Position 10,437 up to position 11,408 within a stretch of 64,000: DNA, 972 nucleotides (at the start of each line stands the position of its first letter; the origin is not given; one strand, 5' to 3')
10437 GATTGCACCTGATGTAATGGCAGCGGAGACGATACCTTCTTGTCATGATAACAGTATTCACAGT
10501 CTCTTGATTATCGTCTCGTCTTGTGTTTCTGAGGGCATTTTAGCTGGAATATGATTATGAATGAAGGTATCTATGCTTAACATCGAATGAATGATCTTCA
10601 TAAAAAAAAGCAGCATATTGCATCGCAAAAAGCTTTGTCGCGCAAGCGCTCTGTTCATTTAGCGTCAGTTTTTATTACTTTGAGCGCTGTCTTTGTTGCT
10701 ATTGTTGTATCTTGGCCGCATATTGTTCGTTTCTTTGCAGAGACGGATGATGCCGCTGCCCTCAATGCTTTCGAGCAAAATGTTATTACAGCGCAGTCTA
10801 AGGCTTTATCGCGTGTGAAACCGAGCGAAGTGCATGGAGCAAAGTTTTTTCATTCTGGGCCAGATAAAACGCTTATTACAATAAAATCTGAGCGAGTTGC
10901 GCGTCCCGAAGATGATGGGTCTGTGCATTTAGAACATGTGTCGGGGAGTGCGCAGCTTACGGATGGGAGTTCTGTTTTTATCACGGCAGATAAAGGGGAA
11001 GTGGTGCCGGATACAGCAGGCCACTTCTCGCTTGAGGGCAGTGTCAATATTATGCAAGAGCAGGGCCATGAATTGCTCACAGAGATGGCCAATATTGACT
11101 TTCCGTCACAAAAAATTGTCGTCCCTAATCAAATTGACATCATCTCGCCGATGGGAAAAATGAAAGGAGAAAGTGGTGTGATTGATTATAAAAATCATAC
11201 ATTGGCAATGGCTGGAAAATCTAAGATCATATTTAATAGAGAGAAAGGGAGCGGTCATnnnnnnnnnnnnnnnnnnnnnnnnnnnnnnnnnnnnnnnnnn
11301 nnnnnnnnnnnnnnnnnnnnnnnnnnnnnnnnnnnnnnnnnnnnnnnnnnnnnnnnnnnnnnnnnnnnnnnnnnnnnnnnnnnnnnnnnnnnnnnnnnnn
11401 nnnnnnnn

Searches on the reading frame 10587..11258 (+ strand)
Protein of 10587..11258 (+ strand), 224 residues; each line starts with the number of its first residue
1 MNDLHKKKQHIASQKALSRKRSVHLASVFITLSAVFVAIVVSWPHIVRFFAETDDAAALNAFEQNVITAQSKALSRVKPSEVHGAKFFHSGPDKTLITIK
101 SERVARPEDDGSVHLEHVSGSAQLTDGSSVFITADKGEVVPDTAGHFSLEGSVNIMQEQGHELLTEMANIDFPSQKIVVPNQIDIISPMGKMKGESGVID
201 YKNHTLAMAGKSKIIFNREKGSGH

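Call 39: search_protein_families(library=pfam, proteins=[window:10587-11258:+], max_evalue=0.0001)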
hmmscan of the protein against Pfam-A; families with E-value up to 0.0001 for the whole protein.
window:10587-11258:+ (224 aa): 0 families

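Call 74: search_protein_families(library=pfam, proteins=[window:10587-11258:+], max_evalue=0.1)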
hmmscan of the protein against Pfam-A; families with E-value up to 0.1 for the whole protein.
window:10587-11258:+ (224 aa): 2 families
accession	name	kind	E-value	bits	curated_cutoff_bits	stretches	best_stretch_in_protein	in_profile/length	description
PF06835.18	LptC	-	0.0036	17.4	21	1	97-205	52-163/175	Lipopolysaccharide-assembly, LptC-related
PF21621.3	MPI_cupin_dom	-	0.064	13.7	27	0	110-139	37-66/79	Mannose-6-phosphate isomerase, cupin domain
